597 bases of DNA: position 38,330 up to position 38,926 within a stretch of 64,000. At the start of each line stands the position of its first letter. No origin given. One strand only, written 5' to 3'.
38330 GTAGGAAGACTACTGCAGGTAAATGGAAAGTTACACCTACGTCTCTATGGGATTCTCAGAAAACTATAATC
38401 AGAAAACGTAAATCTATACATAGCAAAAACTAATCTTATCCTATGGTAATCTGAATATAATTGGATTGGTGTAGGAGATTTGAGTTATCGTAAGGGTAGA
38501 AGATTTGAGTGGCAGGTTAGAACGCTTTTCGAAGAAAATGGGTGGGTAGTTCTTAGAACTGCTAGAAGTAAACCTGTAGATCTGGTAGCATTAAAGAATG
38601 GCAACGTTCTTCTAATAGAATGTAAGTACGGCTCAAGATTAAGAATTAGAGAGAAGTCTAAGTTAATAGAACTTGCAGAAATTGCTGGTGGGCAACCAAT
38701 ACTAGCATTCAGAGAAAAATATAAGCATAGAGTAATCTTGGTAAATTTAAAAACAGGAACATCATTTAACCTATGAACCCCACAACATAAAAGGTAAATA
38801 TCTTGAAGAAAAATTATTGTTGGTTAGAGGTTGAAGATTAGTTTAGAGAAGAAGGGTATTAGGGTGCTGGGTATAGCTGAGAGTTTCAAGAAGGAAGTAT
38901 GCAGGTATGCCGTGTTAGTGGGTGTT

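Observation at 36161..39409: Hef/FANCM-like DEAH helicase lacking a nuclease domain, followed by a small Hjc-like nuclease and a DUF99 (EndoV-like) protein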

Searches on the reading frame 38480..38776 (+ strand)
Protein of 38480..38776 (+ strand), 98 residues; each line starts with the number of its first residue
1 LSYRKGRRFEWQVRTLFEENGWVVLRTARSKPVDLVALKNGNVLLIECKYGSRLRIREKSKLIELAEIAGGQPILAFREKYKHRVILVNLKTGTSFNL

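Call 3: search_protein_families(library=pfam, proteins=[window:38480-38776:+], max_evalue=0.1)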
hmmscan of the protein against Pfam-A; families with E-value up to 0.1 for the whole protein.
window:38480-38776:+ (98 aa): 3 families
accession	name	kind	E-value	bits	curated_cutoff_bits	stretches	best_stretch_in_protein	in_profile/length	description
PF01870.24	Hjc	-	3.3e-13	49.8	21.1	1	9-86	2-89/93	Archaeal holliday junction resolvase (hjc)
PF04471.18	Mrr_cat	-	0.007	16.9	21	1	6-52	6-58/115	Restriction endonuclease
PF08378.17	NERD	-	0.039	14.9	22.1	1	5-59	1-64/111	Nuclease-related domain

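Call 4: search_protein_families(library=ncbifam, proteins=[window:38480-38776:+], max_evalue=0.1)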
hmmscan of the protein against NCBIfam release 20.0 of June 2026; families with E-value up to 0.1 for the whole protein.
window:38480-38776:+ (98 aa): 3 families
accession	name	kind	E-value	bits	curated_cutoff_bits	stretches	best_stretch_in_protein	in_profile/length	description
NF040854.1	Hol_resolv_Hjc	equivalog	5.9e-08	32.6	70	1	3-82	2-90/134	Holliday junction resolvase Hjc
NF011281.0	PRK14689.1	equivalog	0.031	14.3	122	1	4-53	9-61/128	hypothetical protein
NF000796.0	PRK00054.1-1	equivalog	0.05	12.8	224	1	28-86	60-117/254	dihydroorotate dehydrogenase electron transfer subunit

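Call 6: search_solved_structures(query=window:38480-38776:+, max_evalue=1, show_alignments=3)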
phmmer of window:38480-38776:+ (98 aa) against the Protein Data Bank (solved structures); distinct sequences matched with E-value up to 1: 7.
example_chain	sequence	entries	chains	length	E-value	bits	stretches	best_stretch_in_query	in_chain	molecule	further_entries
1gef_A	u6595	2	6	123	5.1e-08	36.2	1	3-78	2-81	HOLLIDAY JUNCTION RESOLVASE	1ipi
4tkd_A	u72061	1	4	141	0.00088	22.6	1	4-78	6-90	Holliday junction resolvase Hjc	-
4tkk_A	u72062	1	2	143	0.0045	20.4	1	4-78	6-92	Holliday junction resolvase Hjc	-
1hh1_A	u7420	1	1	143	0.0046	20.3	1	4-78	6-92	HOLLIDAY JUNCTION RESOLVING ENZYME HJC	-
1pc6_A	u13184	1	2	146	0.0075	19.7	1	6-72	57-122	Protein ninB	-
2eo0_A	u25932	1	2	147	0.21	15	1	10-78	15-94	Hypothetical protein ST1444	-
9zcd_A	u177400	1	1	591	0.4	14.1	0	21-80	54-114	30S ribosomal protein S1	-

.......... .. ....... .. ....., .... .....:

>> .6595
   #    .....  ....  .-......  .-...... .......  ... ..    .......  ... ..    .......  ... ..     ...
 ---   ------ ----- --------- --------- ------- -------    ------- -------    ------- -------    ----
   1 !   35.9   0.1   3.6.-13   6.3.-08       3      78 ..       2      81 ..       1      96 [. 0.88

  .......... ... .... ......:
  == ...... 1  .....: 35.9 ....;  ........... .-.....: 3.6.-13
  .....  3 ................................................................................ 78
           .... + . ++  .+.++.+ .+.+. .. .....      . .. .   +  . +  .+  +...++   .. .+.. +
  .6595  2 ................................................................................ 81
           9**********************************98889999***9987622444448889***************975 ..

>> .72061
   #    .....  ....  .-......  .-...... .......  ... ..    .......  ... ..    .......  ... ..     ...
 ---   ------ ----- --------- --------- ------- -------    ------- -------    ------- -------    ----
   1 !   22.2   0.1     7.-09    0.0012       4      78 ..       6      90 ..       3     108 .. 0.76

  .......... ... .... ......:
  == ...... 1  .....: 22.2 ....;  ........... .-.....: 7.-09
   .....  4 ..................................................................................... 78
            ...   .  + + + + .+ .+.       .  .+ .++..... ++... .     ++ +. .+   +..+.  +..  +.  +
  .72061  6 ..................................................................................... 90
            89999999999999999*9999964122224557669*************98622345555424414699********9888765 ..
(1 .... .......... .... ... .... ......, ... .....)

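Call 13: find_homologous_proteins(query=window:38480-38776:+, max_evalue=0.001)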
Query window:38480-38776:+ (98 aa): 35 proteins with E <= 0.001 among 37 candidates.
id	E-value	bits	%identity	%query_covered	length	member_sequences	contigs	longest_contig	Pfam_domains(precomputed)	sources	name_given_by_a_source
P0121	4.8e-57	208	99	100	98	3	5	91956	PF01870.25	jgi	-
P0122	2.4e-50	186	87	100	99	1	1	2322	PF01870.25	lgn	-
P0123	2.1e-33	132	63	100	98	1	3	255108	PF01870.25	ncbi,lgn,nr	ncbi:MAG: hypothetical protein NZ929_01885 [Aigarchaeota archaeon]|nr:hypothetical protein [Aigarcha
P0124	2.6e-28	116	55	100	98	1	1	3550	PF01870.25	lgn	-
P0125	2.6e-28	116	64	93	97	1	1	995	PF01870.25,PF26553.1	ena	-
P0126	3.8e-27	112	57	100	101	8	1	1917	PF01870.25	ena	-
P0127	5.7e-27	111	54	99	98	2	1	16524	PF01870.25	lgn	-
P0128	3.0e-26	109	53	98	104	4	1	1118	PF01870.25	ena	-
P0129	3.0e-26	109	54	100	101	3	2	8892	PF01870.25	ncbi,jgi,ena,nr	ncbi:MAG: hypothetical protein B6U65_04250 [Candidatus Wolframiiraptor sp. EX4484-121]|nr:MAG: hypot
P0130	3.5e-26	109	54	100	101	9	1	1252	PF01870.25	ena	-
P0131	7.4e-26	108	59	95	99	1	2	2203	PF01870.25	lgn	-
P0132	1.1e-25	107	54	100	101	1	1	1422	PF01870.25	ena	-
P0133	2.2e-25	106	54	100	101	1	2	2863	PF01870.25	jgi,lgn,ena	-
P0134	1.3e-24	104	49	100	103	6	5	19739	PF01870.25,PF26553.1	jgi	jgi:Holliday junction resolvase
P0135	1.5e-24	104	52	99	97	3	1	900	PF01870.25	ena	-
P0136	2.9e-24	103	50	100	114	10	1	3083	PF01870.25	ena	-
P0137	4.5e-24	102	54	95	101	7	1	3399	PF01870.25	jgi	jgi:Holliday junction resolvase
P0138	7.7e-24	101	54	95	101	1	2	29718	PF01870.25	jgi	jgi:Holliday junction resolvase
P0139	1.0e-23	101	53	96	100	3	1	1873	PF01870.25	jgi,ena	-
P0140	1.2e-23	101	54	95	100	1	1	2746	PF01870.25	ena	-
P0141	1.5e-23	100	49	95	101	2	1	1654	PF01870.25,PF26553.1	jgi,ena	-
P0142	2.9e-23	100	56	92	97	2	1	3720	PF01870.25,PF26553.1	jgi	jgi:Holliday junction resolvase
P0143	3.9e-23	99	55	96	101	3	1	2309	PF01870.25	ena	-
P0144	4.1e-23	99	48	95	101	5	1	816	PF01870.25,PF26553.1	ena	-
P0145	6.3e-23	98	52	95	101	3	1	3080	PF01870.25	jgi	-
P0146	2.7e-22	96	52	95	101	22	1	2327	PF01870.25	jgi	jgi:Holliday junction resolvase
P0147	3.9e-22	96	48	100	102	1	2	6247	PF01870.25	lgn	-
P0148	4.9e-22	96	52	95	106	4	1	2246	PF01870.25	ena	-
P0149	8.7e-22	95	51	97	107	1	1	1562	PF01870.25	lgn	-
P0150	1.9e-21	94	51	95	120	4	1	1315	PF01870.25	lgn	-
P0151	2.9e-20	90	47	100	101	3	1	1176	PF01870.25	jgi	-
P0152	1.9e-19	87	48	98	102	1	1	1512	PF01870.25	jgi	jgi:Holliday junction resolvase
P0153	4.2e-19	86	49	98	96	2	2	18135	PF01870.25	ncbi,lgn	ncbi:MAG: restriction endonuclease [Nitrososphaerota archaeon]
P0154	2.1e-9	55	46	79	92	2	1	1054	PF01870.25,PF04471.19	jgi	-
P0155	1.2e-8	53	62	50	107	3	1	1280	PF01870.25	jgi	-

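Call 15: find_related_loci(query=A1, collection=genome_contigs, flank=10000)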
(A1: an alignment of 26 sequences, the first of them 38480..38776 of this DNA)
Query A1 (98 aa) in genome_contigs; peptide patterns used: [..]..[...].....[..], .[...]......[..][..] (x = any residue, [..] = any of these).
59 stretches matched a pattern; 32 encode a relative of the query (tblastn E <= 1e-3); 32 distinct loci.
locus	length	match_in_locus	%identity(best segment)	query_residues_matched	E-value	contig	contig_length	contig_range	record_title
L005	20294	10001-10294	62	1-98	5e-39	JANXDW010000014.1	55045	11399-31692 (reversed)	MAG: Aigarchaeota archaeon isolate SKYB24 k141_392445, whole genome shotgun sequence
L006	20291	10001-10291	59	1-97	3e-39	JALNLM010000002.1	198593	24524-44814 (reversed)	MAG: Candidatus Geocrenenecus huangii isolate ZZQ.bins.13.201803 NODE_41_length_198593_cov_22.351551, whole genome shotg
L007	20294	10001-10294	57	1-98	1e-35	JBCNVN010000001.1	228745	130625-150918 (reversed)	MAG: Candidatus Caldarchaeales archaeon isolate DT_Bin_20 contig1, whole genome shotgun sequence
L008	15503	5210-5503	50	1-98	4e-31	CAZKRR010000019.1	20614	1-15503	MAG TPA_asm: uncultured Nitrososphaeria archaeon isolate SRP104967_co1_24 genome assembly, contig: NODE_871_length_20614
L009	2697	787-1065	54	1-93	6e-30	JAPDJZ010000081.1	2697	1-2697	MAG: archaeon isolate S4B6_HD70 c_000000007444, whole genome shotgun sequence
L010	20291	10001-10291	50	1-97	3e-27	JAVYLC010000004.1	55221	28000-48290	MAG: Nitrososphaerota archaeon isolate BF2_201808_bins_8 BF2_201808_bins_8_scaffold_4, whole genome shotgun sequence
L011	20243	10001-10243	56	1-81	5e-26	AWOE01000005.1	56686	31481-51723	Candidatus Calditenuaceae archaeon JGI OTU-1 pSL4COM1_contig_5_0.5, whole genome shotgun sequence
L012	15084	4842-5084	53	1-80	4e-25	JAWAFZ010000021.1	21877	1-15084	MAG: Candidatus Caldarchaeum sp. isolate QQ_201912_bins_79 QQ_201912_bins_79_scaffold_21, whole genome shotgun sequence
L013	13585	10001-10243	52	1-81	2e-24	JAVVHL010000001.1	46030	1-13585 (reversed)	MAG: Candidatus Calditenuis sp. isolate PSP.bin.8 NODE_64_length_46030_cov_143.080087, whole genome shotgun sequence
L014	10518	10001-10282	48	1-96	3e-24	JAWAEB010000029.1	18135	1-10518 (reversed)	MAG: Nitrososphaerota archaeon isolate QQ_201901_bins_112 QQ_201901_bins_112_scaffold_29, whole genome shotgun sequence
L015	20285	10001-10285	45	1-96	3e-23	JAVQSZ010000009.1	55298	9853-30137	MAG: Nitrososphaerota archaeon isolate SKYBB_hs_bin131 NODE_9_length_55298_cov_969.047428, whole genome shotgun sequence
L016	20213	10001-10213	56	1-70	3e-23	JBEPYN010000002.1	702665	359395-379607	MAG: Nitrososphaerota archaeon isolate 03V1_S199.concoct.093 NODE_6_length_702665_cov_7.549577, whole genome shotgun seq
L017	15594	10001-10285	43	1-96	4e-23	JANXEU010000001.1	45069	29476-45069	MAG: Candidatus Calditenuaceae archaeon isolate SKYB91 k141_391696, whole genome shotgun sequence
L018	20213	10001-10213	56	1-70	3e-23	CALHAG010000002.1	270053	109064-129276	MAG: Candidatus Caldarchaeum subterraneum isolate H1_Bin_METABAT__153_1_1 genome assembly, contig: c_000000745131, whole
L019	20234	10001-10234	53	1-77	5e-23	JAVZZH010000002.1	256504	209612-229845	MAG: Candidatus Caldarchaeum sp. isolate JZ-3_201907_bins_57 JZ-3_201907_bins_57_scaffold_2, whole genome shotgun sequen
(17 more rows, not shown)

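Call 36: predict_structure(alignment_id=A1)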
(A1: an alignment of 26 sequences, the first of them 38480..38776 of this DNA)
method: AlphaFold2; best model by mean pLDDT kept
length: 98 residues; sequences in the alignment: 26
mean_pLDDT: 90.5   pTM: 0.83
mean pLDDT of the five models: 90.5, 90.2, 89.6, 89.5, 89.0
residues with pLDDT >= 90: 72; 70-90: 20; 50-70: 6; < 50: 0
segments of 3 or more residues with pLDDT < 50: none
pLDDT, mean of each block of 10 residues (from residue 1): 77 96 91 94 94 87 96 91 86 93
secondary structure, 60 per line:
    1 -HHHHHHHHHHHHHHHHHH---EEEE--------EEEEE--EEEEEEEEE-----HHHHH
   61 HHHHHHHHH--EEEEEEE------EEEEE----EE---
elements in order: H2-19 E23-26 E35-39 E42-50 H56-69 E72-78 E85-89

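Call 40: fold_search(model_id=the predicted structure, library=pdb)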
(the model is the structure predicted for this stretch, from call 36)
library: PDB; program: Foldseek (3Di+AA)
matches with E <= 10: 915; with E <= 0.001: 33
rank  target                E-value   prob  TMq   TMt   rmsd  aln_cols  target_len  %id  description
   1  1gef_E                1.8e-06  1.00  0.79  0.69   2.1        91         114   34  Crystal structure of the archaeal holliday junction resolvase HJC (released 2001-03-21)
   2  1gef_A                2.1e-06  1.00  0.73  0.60   7.9       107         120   32  Crystal structure of the archaeal holliday junction resolvase HJC (released 2001-03-21)
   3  1gef_B                2.6e-06  1.00  0.79  0.68   2.1        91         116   34  Crystal structure of the archaeal holliday junction resolvase HJC (released 2001-03-21)
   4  2eo0_B                2.7e-06  1.00  0.68  0.55   2.6        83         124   23  Crystal Structure of Holliday Junction Resolvase ST1444 (released 2007-10-02)
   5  2eo0_A                3.8e-06  1.00  0.68  0.53   2.7        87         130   24  Crystal Structure of Holliday Junction Resolvase ST1444 (released 2007-10-02)
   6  4tkd_A                5.3e-06  1.00  0.70  0.58   4.3        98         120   26  Sulfolobus solfataricus HJC mutants (released 2015-08-12)
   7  1gef_D                5.3e-06  1.00  0.73  0.66   7.3       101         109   33  Crystal structure of the archaeal holliday junction resolvase HJC (released 2001-03-21)
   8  2wcw_B                5.7e-06  1.00  0.77  0.63   2.6        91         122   23  1.6A resolution structure of Archaeoglobus fulgidus Hjc, a Holliday junction resolvase from an archaeal hyperthermophi (released 2009-03-24)
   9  2wcw_D                6.5e-06  1.00  0.77  0.62   2.6        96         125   22  1.6A resolution structure of Archaeoglobus fulgidus Hjc, a Holliday junction resolvase from an archaeal hyperthermophi (released 2009-03-24)
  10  4tkd_B                8.5e-06  1.00  0.63  0.54   2.7        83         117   28  Sulfolobus solfataricus HJC mutants (released 2015-08-12)
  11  4tkd_C                1.3e-05  1.00  0.70  0.56   2.6        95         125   25  Sulfolobus solfataricus HJC mutants (released 2015-08-12)
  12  2wj0_A                1.7e-05  1.00  0.78  0.62   2.3        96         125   25  Crystal structures of Holliday junction resolvases from Archaeoglobus fulgidus bound to DNA substrate (released 2009-05-26)
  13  2wcw_C                1.7e-05  1.00  0.76  0.62   2.8        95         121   22  1.6A resolution structure of Archaeoglobus fulgidus Hjc, a Holliday junction resolvase from an archaeal hyperthermophi (released 2009-03-24)
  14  4tkd_D                1.7e-05  1.00  0.66  0.57   4.6        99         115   25  Sulfolobus solfataricus HJC mutants (released 2015-08-12)
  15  2wiw_B                1.9e-05  1.00  0.75  0.59   2.6        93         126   24  Crystal structures of Holliday junction resolvases from Archaeoglobus fulgidus bound to DNA substrate (released 2009-05-26)
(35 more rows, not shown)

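Call 64: search_protein_families(library=padloc, proteins=[window:38480-38776:+], max_evalue=0.001)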
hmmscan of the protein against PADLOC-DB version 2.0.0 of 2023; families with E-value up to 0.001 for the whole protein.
window:38480-38776:+ (98 aa): 2 families
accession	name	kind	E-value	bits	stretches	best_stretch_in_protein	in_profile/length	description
PDLC01903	CARF4--CARF_PDDEXK_TM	-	0.00018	19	1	5-72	268-338/380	-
PDLC00631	ZorD1|ZorD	-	0.00039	16.3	1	6-96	950-1035/1071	"SWI2/SNF2 helicase, Mrr-like nuclease"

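Call 67: search_protein_representatives(alignment_id=A1)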
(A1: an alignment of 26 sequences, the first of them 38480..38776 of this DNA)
Query: 26 sequences, 98 profile positions. Proteins with E-value up to 0.001 (for the whole library): 3438; up to 1e-10: 869; up to 1e-30: 2. The best 150 are listed.
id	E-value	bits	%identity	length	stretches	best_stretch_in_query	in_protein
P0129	2.2e-40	152.8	-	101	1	1-97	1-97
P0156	1.4e-32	127.8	-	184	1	2-91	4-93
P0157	3.5e-27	110.4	-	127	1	2-96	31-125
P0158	4.9e-27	110.0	-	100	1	1-93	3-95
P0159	2.4e-26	107.7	-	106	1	2-94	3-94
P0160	2.4e-25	104.5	-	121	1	2-89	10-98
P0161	3.1e-24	101.0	-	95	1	3-90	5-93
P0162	3.8e-24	100.7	-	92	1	2-87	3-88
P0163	7.2e-24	99.8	-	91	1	2-88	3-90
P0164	8.0e-24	99.7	-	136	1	2-96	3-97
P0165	3.7e-23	97.5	-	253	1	3-94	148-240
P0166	4.9e-23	97.1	-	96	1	2-87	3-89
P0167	7.0e-23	96.6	-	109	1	2-91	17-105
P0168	1.0e-22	96.1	-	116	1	2-94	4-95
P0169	1.9e-22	95.2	-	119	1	2-96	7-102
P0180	9.4e-21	89.8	-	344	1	2-92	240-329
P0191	8.8e-20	86.7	-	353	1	1-85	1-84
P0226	2.9e-18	81.8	-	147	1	3-91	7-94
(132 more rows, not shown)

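Call 68: list_cluster_members(proteins=[P0156, P0158, P0159, P0160, P0164, P0165, P0180, P0191, P0226, P0161])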
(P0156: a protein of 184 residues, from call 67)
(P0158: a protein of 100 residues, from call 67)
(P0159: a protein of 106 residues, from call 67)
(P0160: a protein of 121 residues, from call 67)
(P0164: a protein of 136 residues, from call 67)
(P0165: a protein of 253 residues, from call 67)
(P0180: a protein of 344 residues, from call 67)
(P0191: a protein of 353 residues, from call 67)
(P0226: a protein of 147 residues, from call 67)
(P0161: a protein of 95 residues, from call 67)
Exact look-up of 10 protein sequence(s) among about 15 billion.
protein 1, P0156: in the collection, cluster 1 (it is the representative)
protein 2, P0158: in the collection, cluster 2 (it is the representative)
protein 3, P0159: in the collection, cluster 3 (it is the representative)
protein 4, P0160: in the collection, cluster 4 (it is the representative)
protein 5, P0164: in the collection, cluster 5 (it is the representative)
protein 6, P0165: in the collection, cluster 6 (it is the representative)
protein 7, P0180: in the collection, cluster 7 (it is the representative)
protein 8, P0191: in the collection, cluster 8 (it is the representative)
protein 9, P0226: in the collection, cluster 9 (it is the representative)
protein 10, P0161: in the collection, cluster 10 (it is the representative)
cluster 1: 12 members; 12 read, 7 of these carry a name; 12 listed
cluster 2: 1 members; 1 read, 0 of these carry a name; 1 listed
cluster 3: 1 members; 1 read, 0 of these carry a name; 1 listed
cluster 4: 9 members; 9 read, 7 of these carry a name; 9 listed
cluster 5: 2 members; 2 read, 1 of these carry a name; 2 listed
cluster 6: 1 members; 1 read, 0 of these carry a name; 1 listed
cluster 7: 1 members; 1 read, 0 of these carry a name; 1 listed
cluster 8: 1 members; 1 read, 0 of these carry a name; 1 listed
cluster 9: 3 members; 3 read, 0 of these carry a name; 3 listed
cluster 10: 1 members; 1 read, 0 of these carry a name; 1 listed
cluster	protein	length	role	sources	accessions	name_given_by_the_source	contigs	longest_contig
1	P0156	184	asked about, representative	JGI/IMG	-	Holliday junction resolvase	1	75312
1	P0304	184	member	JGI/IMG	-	Holliday junction resolvase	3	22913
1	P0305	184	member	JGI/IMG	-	Holliday junction resolvase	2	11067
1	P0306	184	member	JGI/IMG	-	Holliday junction resolvase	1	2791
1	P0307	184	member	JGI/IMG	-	Holliday junction resolvase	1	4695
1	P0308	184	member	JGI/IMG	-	Holliday junction resolvase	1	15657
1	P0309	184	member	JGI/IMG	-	Holliday junction resolvase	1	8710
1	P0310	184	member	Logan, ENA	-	-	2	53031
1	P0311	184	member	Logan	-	-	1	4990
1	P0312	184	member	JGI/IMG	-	-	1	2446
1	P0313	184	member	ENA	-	-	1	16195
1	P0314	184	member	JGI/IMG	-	-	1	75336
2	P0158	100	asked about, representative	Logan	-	-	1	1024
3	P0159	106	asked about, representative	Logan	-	-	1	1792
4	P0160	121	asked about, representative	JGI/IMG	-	Holliday junction resolvase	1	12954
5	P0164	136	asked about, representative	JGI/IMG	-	Holliday junction resolvase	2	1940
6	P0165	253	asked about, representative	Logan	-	-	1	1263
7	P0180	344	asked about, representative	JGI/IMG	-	-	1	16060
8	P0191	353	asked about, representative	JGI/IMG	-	-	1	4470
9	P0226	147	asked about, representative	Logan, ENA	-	-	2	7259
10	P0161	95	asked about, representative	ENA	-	-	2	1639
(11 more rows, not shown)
